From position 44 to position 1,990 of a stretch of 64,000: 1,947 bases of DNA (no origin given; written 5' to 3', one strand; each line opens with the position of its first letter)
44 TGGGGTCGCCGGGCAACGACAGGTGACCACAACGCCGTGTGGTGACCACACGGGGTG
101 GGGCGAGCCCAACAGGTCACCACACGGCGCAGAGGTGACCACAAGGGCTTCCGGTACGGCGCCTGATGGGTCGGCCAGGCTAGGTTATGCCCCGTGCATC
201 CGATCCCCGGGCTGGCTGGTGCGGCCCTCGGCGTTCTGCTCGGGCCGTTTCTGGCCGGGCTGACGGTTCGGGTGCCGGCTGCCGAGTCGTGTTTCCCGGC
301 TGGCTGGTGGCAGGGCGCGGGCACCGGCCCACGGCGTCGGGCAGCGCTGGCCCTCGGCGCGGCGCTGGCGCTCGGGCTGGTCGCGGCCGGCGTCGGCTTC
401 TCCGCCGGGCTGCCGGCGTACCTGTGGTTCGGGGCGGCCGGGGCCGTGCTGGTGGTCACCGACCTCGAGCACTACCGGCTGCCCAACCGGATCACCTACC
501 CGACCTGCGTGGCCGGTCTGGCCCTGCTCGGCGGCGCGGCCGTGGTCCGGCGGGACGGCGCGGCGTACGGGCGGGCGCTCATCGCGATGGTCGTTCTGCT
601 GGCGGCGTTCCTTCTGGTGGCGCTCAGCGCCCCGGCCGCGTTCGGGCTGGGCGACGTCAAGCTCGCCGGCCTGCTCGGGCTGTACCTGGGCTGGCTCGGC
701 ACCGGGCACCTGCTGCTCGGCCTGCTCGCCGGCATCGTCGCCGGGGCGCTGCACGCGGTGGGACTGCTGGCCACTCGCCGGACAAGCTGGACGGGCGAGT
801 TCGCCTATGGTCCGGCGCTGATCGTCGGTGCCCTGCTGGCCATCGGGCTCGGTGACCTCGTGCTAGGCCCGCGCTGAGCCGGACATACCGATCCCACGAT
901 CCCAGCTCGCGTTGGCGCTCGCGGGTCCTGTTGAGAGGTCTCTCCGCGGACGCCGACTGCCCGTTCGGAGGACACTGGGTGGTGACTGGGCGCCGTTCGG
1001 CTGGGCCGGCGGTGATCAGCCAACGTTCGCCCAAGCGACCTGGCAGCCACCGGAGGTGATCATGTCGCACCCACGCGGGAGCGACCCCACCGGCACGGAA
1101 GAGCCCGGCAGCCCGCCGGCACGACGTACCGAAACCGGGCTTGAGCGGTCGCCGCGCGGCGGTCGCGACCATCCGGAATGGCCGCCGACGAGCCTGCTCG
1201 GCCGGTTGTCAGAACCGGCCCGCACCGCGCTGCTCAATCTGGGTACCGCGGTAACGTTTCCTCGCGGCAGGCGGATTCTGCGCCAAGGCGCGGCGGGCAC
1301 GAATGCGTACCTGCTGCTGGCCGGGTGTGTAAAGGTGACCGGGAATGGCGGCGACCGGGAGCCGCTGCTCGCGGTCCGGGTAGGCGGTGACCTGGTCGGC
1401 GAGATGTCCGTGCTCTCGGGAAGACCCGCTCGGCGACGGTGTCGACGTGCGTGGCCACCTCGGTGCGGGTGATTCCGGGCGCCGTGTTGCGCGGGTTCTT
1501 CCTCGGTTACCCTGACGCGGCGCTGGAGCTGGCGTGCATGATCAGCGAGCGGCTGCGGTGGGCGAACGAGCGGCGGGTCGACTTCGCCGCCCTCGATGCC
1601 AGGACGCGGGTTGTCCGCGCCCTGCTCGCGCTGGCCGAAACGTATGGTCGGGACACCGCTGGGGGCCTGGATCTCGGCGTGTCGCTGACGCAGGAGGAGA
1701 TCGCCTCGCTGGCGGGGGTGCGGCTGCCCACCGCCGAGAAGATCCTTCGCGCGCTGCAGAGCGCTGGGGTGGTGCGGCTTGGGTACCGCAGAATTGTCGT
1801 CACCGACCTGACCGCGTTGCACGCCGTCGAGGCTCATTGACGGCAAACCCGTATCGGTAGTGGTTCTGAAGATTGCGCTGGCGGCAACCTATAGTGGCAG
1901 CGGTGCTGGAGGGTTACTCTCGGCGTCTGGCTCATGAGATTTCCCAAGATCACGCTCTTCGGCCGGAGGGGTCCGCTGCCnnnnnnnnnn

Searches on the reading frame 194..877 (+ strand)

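Call 52: search_protein_families(library=pfam, proteins=[window:194-877:+], max_evalue=0.001)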
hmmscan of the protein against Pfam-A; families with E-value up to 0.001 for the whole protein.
window:194-877:+ (227 aa): 1 family
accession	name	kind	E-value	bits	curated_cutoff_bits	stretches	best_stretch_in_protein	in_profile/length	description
PF01478.23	Peptidase_A24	-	1.2e-11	45.4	26.5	1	83-188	7-103/104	Type IV leader peptidase family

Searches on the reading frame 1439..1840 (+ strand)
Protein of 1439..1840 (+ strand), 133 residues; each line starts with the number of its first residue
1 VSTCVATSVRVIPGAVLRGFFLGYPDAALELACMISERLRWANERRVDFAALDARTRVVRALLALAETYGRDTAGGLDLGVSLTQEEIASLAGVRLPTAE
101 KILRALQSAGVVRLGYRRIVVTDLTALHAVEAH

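Call 52: search_protein_families(library=pfam, proteins=[window:1439-1840:+], max_evalue=0.001)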
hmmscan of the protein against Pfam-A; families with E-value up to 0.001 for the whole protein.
window:1439-1840:+ (133 aa): 1 family
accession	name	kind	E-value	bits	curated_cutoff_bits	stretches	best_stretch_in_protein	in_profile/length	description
PF13545.12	HTH_Crp_2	-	2.1e-14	53.7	27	1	57-129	2-69/70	Crp-like helix-turn-helix domain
